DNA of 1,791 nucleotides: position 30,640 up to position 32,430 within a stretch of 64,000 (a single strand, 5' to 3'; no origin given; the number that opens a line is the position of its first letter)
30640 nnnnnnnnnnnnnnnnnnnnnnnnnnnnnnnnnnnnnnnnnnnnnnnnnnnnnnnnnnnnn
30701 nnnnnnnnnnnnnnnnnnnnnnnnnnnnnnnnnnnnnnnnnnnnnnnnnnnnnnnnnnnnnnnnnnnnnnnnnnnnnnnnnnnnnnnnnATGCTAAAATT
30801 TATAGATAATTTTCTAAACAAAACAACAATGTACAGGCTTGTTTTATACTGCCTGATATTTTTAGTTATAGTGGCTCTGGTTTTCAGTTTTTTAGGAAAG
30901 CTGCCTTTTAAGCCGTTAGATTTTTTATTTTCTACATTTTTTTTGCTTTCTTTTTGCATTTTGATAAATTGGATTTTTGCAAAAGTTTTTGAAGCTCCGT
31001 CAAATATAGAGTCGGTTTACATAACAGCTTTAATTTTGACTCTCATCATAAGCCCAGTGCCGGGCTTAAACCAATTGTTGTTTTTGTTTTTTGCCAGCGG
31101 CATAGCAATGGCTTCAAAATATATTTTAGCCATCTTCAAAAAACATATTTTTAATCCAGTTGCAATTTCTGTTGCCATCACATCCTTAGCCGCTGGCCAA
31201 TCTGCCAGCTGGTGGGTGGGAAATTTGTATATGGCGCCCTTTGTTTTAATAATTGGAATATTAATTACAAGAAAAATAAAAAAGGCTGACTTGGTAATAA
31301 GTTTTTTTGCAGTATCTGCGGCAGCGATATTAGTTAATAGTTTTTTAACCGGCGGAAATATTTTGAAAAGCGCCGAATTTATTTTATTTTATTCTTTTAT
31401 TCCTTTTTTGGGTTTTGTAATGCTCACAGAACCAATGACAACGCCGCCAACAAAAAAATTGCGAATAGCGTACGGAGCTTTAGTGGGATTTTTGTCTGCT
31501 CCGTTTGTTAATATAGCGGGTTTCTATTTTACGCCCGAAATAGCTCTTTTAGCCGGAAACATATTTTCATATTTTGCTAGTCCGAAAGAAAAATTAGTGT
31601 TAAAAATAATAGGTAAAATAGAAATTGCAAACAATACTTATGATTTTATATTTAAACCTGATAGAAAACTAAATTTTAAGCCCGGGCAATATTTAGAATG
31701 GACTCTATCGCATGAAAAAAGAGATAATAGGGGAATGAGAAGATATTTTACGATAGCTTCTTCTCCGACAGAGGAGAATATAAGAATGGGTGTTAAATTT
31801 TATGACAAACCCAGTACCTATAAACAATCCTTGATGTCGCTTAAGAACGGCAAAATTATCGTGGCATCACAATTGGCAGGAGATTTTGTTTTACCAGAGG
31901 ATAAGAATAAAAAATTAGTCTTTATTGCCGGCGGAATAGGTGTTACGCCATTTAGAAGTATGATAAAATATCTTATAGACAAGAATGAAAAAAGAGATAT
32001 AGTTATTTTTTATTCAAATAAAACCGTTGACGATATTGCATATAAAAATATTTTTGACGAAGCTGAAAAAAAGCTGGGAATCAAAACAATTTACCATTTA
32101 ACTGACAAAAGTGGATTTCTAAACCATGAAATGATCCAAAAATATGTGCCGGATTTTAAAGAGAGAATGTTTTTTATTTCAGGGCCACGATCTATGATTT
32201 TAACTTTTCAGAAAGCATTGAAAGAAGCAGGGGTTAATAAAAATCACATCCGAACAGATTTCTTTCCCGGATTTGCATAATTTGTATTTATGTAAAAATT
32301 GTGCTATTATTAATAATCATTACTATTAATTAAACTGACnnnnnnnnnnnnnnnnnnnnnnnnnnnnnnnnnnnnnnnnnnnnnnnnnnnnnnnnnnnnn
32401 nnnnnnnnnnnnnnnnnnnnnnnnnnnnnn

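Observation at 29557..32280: Compact flavinylation/electron-transfer module: FMN-binding protein, ApbE flavin transferase and NqrB/RnfD-like-FNR fusion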

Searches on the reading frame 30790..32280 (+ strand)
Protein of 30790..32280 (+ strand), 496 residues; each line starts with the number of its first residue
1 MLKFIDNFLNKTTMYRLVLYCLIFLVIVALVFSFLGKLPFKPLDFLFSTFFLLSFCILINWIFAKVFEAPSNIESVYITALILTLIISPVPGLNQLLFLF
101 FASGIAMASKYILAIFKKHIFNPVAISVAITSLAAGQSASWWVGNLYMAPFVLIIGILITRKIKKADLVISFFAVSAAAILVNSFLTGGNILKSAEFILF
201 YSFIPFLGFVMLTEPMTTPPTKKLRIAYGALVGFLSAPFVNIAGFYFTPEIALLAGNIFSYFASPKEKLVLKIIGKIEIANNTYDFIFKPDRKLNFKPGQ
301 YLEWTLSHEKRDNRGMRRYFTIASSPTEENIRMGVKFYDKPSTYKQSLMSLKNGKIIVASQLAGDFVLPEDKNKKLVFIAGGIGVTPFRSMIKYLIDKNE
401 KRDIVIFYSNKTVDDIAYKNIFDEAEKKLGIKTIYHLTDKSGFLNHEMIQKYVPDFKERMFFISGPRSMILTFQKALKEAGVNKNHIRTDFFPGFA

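Call 3: search_protein_families(library=pfam, proteins=[window:30790-32280:+], max_evalue=0.01)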
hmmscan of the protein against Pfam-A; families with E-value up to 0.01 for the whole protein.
window:30790-32280:+ (496 aa): 4 families
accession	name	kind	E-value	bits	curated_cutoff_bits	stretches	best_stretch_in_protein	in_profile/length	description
PF00175.26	NAD_binding_1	-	2e-13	51.4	22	1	378-472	1-106/109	Oxidoreductase NAD-binding domain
PF03116.20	NQR2_RnfD_RnfE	-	5.9e-07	29.6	27.7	1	153-259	180-282/296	NQR2, RnfD, RnfE family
PF08030.17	NAD_binding_6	-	0.00083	19.9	22.2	1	375-416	3-49/156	Ferric reductase NAD binding domain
PF00970.30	FAD_binding_6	-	0.0014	19.4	21.1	1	272-356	3-87/99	Oxidoreductase FAD-binding domain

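Call 4: search_protein_families(library=ncbifam, proteins=[window:30790-32280:+], max_evalue=0.01)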
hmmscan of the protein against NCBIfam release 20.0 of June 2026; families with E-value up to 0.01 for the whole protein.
window:30790-32280:+ (496 aa): 29 families (the best 25 are shown)
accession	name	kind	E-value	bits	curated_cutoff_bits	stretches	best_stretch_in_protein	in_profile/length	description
NF009805.0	PRK13289.1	equivalog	6.4e-27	94.5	432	1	284-492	170-392/399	NO-inducible flavohemoprotein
NF058606.1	GlBtMonoRdsGbcB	equivalog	2e-20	73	500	1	278-488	23-243/362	glycine betaine monooxygenase reductase subunit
NF005963.0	PRK08051.1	equivalog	9.9e-20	70.8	230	1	278-492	13-230/233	NAD(P)H-flavin reductase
NF007964.0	PRK10684.1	equivalog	6.2e-19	68.1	383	1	295-492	36-237/333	NADH oxidoreductase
TIGR02160.1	PA_CoA_Oxy5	hypoth_equivalog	1e-17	64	420.8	1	294-492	31-241/352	1,2-phenylacetyl-CoA epoxidase subunit PaaE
NF052252.1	flav_redu_LuxG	exception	1.6e-13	50.4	340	1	276-486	7-223/232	flavin mononucleotide reductase LuxG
NF040810.1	BenC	equivalog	1.9e-12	47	430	1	286-488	122-326/333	benzoate 1,2-dioxygenase electron transfer component BenC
TIGR01941.1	nqrF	equivalog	4e-12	45.8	295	1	322-492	211-403/405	NADH:ubiquinone reductase (Na(+)-transporting) subunit F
NF040830.1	sulfhyd_ShyC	equivalog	4.9e-11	42.3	600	1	291-420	34-155/288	NAD(P)-dependent hydrogenase/sulfhydrogenase 2 subunit gamma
NF045803.1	MethMoxFADbindMmoC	equivalog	8.6e-11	41.2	500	1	291-488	135-336/343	aromatic/alkene monooxygenase hydroxylase FAD-binding subunit MmoC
TIGR02911.1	sulfite_red_B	equivalog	4.5e-10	39.1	288.6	1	348-487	73-219/261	anaerobic sulfite reductase subunit AsrB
NF006220.0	PRK08345.1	subfamily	4.9e-10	39.1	395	1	291-453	38-196/294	cytochrome-c3 hydrogenase subunit gamma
NF000796.0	PRK00054.1-1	equivalog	1.5e-08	34.2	224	1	270-481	5-193/254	dihydroorotate dehydrogenase electron transfer subunit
NF008822.0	PRK11872.1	equivalog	3.2e-08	32.9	402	1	291-490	132-333/341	anthranilate 1,2-dioxygenase electron transfer component AntC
NF000799.0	PRK00054.1-4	equivalog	1.1e-07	31.2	314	1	270-479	6-208/258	dihydroorotate dehydrogenase electron transfer subunit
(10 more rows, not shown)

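Call 13: find_homologous_proteins(query=window:30790-32277:+, max_evalue=0.00001)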
Query window:30790-32277:+ (496 aa): 7771 proteins with E <= 0.00001 among 8000 candidates; the best 120 are listed.
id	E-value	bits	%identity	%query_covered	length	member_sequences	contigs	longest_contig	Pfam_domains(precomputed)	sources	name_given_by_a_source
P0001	3.1e-249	846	75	100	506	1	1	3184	PF00175.27,PF03116.21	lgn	-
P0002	6.6e-247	838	76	97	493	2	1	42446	PF00175.27,PF03116.21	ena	-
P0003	2.3e-246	836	75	100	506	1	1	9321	PF00175.27,PF03116.21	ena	-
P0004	4.1e-244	829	73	100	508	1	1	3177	PF00175.27,PF03116.21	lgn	-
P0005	6.9e-243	825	73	100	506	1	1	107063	PF00175.27,PF03116.21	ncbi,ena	-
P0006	2.7e-241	820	73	100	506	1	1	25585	PF00175.27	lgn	-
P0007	2.7e-237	806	73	100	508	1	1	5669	PF00175.27,PF03116.21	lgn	-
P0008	8.6e-230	782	71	100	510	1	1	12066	PF00175.27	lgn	-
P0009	3.3e-229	780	69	100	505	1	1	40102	PF00175.27,PF03116.21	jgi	jgi:ferredoxin-NADP reductase/Na+-translocating ferredoxin:NAD+ oxidoreductase RnfD subunit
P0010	6.3e-227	772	69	100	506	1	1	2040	PF00175.27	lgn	-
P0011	1.3e-226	771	71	97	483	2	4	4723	PF00175.27,PF03116.21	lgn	-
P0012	1.6e-214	731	71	91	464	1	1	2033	PF00175.27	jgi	jgi:ferredoxin-NADP reductase/Na+-translocating ferredoxin:NAD+ oxidoreductase RnfD subunit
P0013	3.6e-209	714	67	100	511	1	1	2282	PF00175.27,PF03116.21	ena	-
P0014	3.7e-206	704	64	100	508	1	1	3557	PF00175.27,PF03116.21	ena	-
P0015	8.4e-206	703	65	100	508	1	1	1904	PF00175.27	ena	-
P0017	3.0e-204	698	67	97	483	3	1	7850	PF00175.27,PF03116.21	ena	-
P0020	1.3e-203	695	64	100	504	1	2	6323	PF00175.27,PF03116.21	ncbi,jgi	ncbi:MAG: oxidoreductase [Candidatus Staskawiczbacteria bacterium]|jgi:ferredoxin-NADP reductase/Na+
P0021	9.4e-200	683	63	100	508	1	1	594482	PF00175.27,PF03116.21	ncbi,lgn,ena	-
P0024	7.8e-199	680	66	91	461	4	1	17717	PF00175.27,PF03116.21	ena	-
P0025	1.7e-198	679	63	100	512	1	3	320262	PF00175.27,PF03116.21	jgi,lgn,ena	-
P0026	9.6e-197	673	61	100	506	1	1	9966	PF00175.27,PF03116.21,PF00970.31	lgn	-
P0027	1.4e-195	669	62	100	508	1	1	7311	PF00175.27,PF03116.21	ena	-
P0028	1.6e-195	669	73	81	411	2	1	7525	PF00175.27,PF03116.21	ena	-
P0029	8.4e-194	663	61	100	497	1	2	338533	PF00175.27,PF03116.21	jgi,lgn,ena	jgi:ferredoxin-NADP reductase/Na+-translocating ferredoxin:NAD+ oxidoreductase RnfD subunit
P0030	3.3e-193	661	61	100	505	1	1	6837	PF00175.27,PF03116.21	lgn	-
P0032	2.7e-191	655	60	100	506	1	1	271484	PF00175.27,PF03116.21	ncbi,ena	-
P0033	6.8e-191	653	62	100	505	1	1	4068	PF00175.27,PF03116.21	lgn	-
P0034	9.0e-191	653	60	100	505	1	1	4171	PF00175.27,PF03116.21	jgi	jgi:ferredoxin-NADP reductase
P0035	1.2e-190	653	59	100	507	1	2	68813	PF00175.27,PF03116.21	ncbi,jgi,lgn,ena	-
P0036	1.3e-190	653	61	97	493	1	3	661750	PF00175.27,PF03116.21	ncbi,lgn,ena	-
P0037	4.4e-190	651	62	97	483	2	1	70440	PF00175.27,PF03116.21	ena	-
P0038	6.5e-190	650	60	100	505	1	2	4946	PF00175.27,PF03116.21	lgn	-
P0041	1.5e-188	646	60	100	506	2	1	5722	PF00175.27,PF03116.21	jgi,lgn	jgi:ferredoxin-NADP reductase/Na+-translocating ferredoxin:NAD+ oxidoreductase RnfD subunit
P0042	5.0e-188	644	59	100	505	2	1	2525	PF00175.27,PF03116.21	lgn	-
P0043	1.9e-186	639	59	100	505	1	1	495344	PF00175.27,PF03116.21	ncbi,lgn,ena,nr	ncbi:MAG: hypothetical protein G01um101413_470 [Parcubacteria group bacterium Gr01-1014_13]|nr:MAG: 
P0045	2.7e-185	635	57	100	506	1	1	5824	PF00175.27,PF03116.21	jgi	-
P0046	3.5e-185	635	58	100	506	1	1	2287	PF00175.27,PF03116.21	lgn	-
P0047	1.2e-184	633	58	100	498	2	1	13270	PF00175.27,PF03116.21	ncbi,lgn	-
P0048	1.4e-184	633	59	97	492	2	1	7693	PF00175.27,PF03116.21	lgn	-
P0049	1.7e-184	632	59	97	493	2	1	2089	PF00175.27,PF03116.21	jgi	jgi:ferredoxin-NADP reductase/Na+-translocating ferredoxin:NAD+ oxidoreductase RnfD subunit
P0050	2.0e-184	632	58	100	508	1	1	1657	PF00175.27,PF03116.21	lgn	-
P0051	8.3e-184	630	58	100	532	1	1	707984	PF00175.27,PF03116.21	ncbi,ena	-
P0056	2.3e-183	629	58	100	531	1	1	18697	PF00175.27,PF03116.21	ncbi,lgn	-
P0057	2.5e-183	629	59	100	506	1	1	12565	PF00175.27,PF03116.21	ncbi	-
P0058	5.6e-183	627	59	100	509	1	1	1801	PF00175.27,PF03116.21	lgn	-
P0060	6.4e-183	627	58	100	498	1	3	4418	PF00175.27,PF03116.21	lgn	-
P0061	9.2e-183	627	57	99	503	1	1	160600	PF00175.27,PF03116.21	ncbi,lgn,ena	-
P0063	1.2e-182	626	58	99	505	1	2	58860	PF00175.27,PF03116.21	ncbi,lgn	-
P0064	1.3e-182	626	60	97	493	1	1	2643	PF00175.27,PF03116.21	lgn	-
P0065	1.7e-182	626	58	100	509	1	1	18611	PF00175.27,PF03116.21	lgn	-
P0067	3.2e-182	625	57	100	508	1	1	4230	PF00175.27,PF03116.21,PF00970.31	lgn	-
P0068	5.3e-182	624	58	99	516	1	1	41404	PF00175.27,PF03116.21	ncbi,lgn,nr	ncbi:MAG: RnfABCDGE type electron transport complex subunit D [Patescibacteria group bacterium]|nr:R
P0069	6.3e-182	624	58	100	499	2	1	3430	PF00175.27,PF03116.21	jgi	jgi:ferredoxin-NADP reductase/Na+-translocating ferredoxin:NAD+ oxidoreductase RnfD subunit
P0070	8.4e-182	624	58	100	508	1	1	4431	PF00175.27,PF03116.21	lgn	-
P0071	1.6e-181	623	57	100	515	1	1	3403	PF00175.27,PF03116.21,PF08030.18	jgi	jgi:glycine betaine catabolism B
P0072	2.4e-181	622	58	100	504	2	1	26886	PF00175.27,PF03116.21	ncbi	-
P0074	2.8e-181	622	58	100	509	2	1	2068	PF00175.27,PF03116.21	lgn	-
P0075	5.0e-181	621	59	100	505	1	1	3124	PF00175.27,PF03116.21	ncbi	-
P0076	6.2e-181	621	58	100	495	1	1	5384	PF00175.27,PF03116.21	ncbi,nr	ncbi:MAG: oxidoreductase [Actinobacteria bacterium]|nr:oxidoreductase [Actinomycetota bacterium]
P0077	6.7e-181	621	56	100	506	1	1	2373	PF00175.27,PF03116.21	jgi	jgi:glycine betaine catabolism B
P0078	6.8e-181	621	55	100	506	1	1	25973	PF00175.27,PF03116.21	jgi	-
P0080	7.7e-181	620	58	100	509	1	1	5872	PF00175.27,PF03116.21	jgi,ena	-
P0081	1.2e-180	620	58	100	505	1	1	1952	PF00175.27,PF03116.21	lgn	-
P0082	1.3e-180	620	58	100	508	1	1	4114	PF00175.27,PF03116.21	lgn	-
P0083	1.4e-180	619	58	100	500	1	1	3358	PF00175.27,PF03116.21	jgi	jgi:ferredoxin-NADP reductase/Na+-translocating ferredoxin:NAD+ oxidoreductase RnfD subunit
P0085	2.6e-180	619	55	100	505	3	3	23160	PF00175.27,PF03116.21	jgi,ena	jgi:ferredoxin-NADP reductase/Na+-translocating ferredoxin:NAD+ oxidoreductase RnfD subunit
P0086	3.2e-180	618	56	100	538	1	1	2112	PF00175.27,PF03116.21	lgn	-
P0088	3.6e-180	618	57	100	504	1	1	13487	PF00175.27,PF03116.21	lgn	-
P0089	3.8e-180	618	56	100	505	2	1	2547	PF00175.27,PF03116.21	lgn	-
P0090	4.5e-180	618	59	100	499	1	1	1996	PF00175.27,PF03116.21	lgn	-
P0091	5.5e-180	618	58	100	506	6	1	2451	PF00175.27,PF03116.21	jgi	-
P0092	5.6e-180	618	58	100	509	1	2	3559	PF00175.27,PF03116.21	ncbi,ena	-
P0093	8.8e-180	617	58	100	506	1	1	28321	PF00175.27,PF03116.21,PF00970.31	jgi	-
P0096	1.5e-179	616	58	100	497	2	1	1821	PF00175.27,PF03116.21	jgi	-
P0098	1.8e-179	616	58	100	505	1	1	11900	PF00175.27,PF03116.21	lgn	-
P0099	1.9e-179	616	58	100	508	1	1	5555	PF00175.27,PF03116.21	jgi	jgi:ferredoxin-NADP reductase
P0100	4.7e-179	614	58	100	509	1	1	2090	PF00175.27,PF03116.21,PF08030.18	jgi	jgi:ferredoxin-NADP reductase/Na+-translocating ferredoxin:NAD+ oxidoreductase RnfD subunit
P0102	1.1e-178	613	58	100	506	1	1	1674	PF00175.27,PF03116.21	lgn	-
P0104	2.3e-178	612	56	100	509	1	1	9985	PF00175.27,PF03116.21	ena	-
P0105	2.3e-178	612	55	100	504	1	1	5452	PF00175.27,PF03116.21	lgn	-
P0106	2.4e-178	612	55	100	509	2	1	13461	PF00175.27,PF03116.21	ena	-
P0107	2.5e-178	612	56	100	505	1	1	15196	PF00175.27,PF03116.21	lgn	-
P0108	2.7e-178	612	58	100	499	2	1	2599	PF00175.27,PF03116.21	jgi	-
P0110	2.9e-178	612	57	100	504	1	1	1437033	PF00175.27,PF03116.21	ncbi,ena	-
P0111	3.4e-178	612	57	100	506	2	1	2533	PF00175.27,PF03116.21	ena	-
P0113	3.6e-178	612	56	100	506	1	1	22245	PF00175.27,PF03116.21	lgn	-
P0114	3.7e-178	612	57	100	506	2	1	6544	PF00175.27,PF03116.21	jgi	-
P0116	4.0e-178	611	57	100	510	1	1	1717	PF00175.27,PF03116.21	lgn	-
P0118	4.5e-178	611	58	100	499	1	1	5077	PF00175.27,PF03116.21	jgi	-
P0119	6.0e-178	611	56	100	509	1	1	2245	PF00175.27,PF03116.21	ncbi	-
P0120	6.7e-178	611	58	100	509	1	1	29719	PF00175.27,PF03116.21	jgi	jgi:ferredoxin-NADP reductase/Na+-translocating ferredoxin:NAD+ oxidoreductase RnfD subunit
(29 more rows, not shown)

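Call 16: find_encoding_contigs(protein=window:30790-32280:+, flank=10000, max_places=3)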
Protein window:30790-32280:+ (496 aa): no gene with exactly this product is on record in the collection.

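Call 17: find_related_loci(query=window:30790-32277:+, collection=genome_contigs, flank=6000)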
Query window:30790-32277:+ (496 aa) in genome_contigs; peptide patterns used: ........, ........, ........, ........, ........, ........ (x = any residue, [..] = any of these).
91 stretches matched a pattern; 24 encode a relative of the query (tblastn E <= 1e-3); 24 distinct loci.
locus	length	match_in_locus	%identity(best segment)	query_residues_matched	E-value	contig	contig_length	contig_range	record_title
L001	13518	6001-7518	73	1-496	0e+0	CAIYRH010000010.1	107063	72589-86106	Candidatus Staskawiczbacteria bacterium isolate AlinenLipids_bin-9095 genome assembly, contig: bin-9095:10/18, whole gen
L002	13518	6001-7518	62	1-496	0e+0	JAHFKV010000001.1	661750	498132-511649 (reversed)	MAG: Candidatus Staskawiczbacteria bacterium isolate nzgw418 NODE_3_length_661751_cov_10.822417, whole genome shotgun se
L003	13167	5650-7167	57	1-496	0e+0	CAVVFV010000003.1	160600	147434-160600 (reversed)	MAG: Candidatus Falkowbacteria bacterium isolate MFD01188.bin.1.43 genome assembly, contig: contig_22778, whole genome s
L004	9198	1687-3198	59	1-495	0e+0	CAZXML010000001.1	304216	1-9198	MAG TPA_asm: uncultured Gammaproteobacteria bacterium isolate SRP119689_co1_192 genome assembly, contig: NODE_10_length_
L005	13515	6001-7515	56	1-495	0e+0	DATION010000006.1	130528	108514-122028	MAG TPA_asm: Candidatus Udaeobacter sp. isolate SMAG_U15825 k141_1637086, whole genome shotgun sequence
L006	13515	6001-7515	59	1-496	0e+0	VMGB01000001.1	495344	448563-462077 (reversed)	MAG: Parcubacteria group bacterium Gr01-1014_13 G01um101413_scaffold_2, whole genome shotgun sequence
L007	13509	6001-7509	54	1-495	2e-179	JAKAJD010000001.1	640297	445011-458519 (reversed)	MAG: bacterium isolate WY3.bin73 NODE_5_length_640297_cov_3.520291, whole genome shotgun sequence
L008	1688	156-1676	56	1-495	0e+0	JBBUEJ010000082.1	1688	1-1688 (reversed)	MAG: Patescibacteria group bacterium isolate H51-bin093_1 H51_bin093_1_000000000082, whole genome shotgun sequence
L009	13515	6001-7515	51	1-495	1e-173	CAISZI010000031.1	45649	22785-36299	Candidatus Wirthbacteria bacterium isolate AlinenLipids_bin-4622 genome assembly, contig: bin-4622:31/66, whole genome s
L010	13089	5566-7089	52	1-496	4e-169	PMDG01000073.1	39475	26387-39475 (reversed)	MAG: Candidatus Peregrinibacteria bacterium isolate fen_1329 73.20120700_E2X.343_contig_251324, whole genome shotgun seq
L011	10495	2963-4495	51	1-496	9e-167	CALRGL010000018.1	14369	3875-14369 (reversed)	MAG: Candidatus Uhrbacteria bacterium RIFOXYB12_FULL_58_10 isolate ZH-bin-156 genome assembly, contig: ZH-15May19-c11399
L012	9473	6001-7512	55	1-496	5e-166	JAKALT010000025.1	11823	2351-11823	MAG: bacterium isolate WY5.bin133 NODE_9405_length_11823_cov_2.018126, whole genome shotgun sequence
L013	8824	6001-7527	53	1-496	1e-165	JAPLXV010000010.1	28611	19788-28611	MAG: Candidatus Nomurabacteria bacterium isolate LacPavin_0419_WC90_MAG_34_11 LacPavin_0419_WC90_scaffold_211550, whole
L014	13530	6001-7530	51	1-495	3e-170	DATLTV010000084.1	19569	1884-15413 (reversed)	MAG TPA_asm: Candidatus Paceibacterota bacterium isolate SMAG_U13966 k141_251876, whole genome shotgun sequence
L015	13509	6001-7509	48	1-496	2e-154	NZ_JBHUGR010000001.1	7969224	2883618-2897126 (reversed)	Mesorhizobium kowhaii strain ICMP 19512 contig_1, whole genome shotgun sequence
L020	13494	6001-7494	41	7-495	5e-121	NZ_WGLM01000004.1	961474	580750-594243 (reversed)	MAG: Limimaricola sp. isolate RI_271 c_000000127134, whole genome shotgun sequence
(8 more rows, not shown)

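Call 27: search_solved_structures(query=A1, max_evalue=0.01, show_alignments=0)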
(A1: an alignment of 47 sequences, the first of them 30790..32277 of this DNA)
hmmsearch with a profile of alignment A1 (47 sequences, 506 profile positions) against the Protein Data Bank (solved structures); distinct sequences matched with E-value up to 0.01: 96 (the best 60 are shown).
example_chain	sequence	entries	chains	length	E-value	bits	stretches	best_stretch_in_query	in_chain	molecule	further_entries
2eix_A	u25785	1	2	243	7.4e-16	61.3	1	267-492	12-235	NADH-cytochrome b5 reductase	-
7qty_A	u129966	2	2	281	8.8e-16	61.1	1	346-504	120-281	Na(+)-translocating NADH-quinone reductase subunit F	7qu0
4u9u_A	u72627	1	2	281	3.1e-15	59.3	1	346-504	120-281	Na(+)-translocating NADH-quinone reductase subunit F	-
8ad4_A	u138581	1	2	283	3.1e-15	59.3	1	346-504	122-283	Na(+)-translocating NADH-quinone reductase subunit F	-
4uaj_A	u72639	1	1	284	3.1e-15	59.2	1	346-504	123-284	Na(+)-translocating NADH-quinone reductase subunit F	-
7xk3_F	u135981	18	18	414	3.3e-15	59.2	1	346-505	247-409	Na(+)-translocating NADH-quinone reductase subunit F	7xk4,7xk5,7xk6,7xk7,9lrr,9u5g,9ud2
7qu3_A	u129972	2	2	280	4.4e-15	58.8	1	347-504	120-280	Na(+)-translocating NADH-quinone reductase subunit F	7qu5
8a1t_F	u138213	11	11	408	6.6e-15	58.2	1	346-504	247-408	Na(+)-translocating NADH-quinone reductase subunit F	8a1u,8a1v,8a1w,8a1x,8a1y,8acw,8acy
2r6h_A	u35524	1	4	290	1.4e-14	57.1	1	346-501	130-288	NADH:ubiquinone oxidoreductase, Na translocating, F subunit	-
8ad3_A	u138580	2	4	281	2e-14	56.6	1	346-500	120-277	Na(+)-translocating NADH-quinone reductase subunit F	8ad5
3ozu_A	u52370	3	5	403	1.3e-13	53.9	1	275-502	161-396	Flavohemoprotein | Flavohemoglobin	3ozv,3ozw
1cqx_A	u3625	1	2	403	1.3e-13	53.9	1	275-502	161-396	FLAVOHEMOPROTEIN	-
4wqm_A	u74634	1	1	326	3.8e-13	52.4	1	268-501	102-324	Toluene-4-monooxygenase electron transfer component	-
7rom_A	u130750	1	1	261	3.1e-12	49.4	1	314-495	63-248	NADH-cytochrome b5 reductase 1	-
1qfj_A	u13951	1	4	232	3.4e-12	49.2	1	275-481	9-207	PROTEIN (FLAVIN REDUCTASE)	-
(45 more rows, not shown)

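Call 34: predict_structure(alignment_id=A1)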
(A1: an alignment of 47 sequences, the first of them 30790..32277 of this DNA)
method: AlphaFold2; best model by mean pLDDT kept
length: 496 residues; sequences in the alignment: 47
mean_pLDDT: 87.6   pTM: 0.77
mean pLDDT of the five models: 87.6, 87.6, 87.3, 82.5, 81.8
residues with pLDDT >= 90: 256; 70-90: 215; 50-70: 21; < 50: 4
segments of 3 or more residues with pLDDT < 50: 493-496
pLDDT, mean of each block of 10 residues (from residue 1): 76 85 97 93 94 95 81 86 92 84 90 64 87 82 91 92 88 96 93 89 91 78 90 92 85 89 75 95 94 87 82 76 93 89 89 87 83 95 92 97 95 92 97 89 81 91 86 87 88 44
secondary structure, 60 per line:
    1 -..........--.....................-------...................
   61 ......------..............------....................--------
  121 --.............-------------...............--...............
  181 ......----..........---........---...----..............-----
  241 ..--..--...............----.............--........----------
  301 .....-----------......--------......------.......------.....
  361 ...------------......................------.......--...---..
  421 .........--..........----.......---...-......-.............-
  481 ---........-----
elements in order: H2-11 H14-34 H42-66 H73-86 H93-112 H123-135 H149-163 H166-186 H191-200 H204-211 H222-235 H249-263 E268-280 E283-290 E301-305 E317-322 E331-336 H343-349 E356-363 E376-381 H382-397 E404-410 H419-429 E432-437 H438-441 H446-452 E460-465 H467-479 E487-491
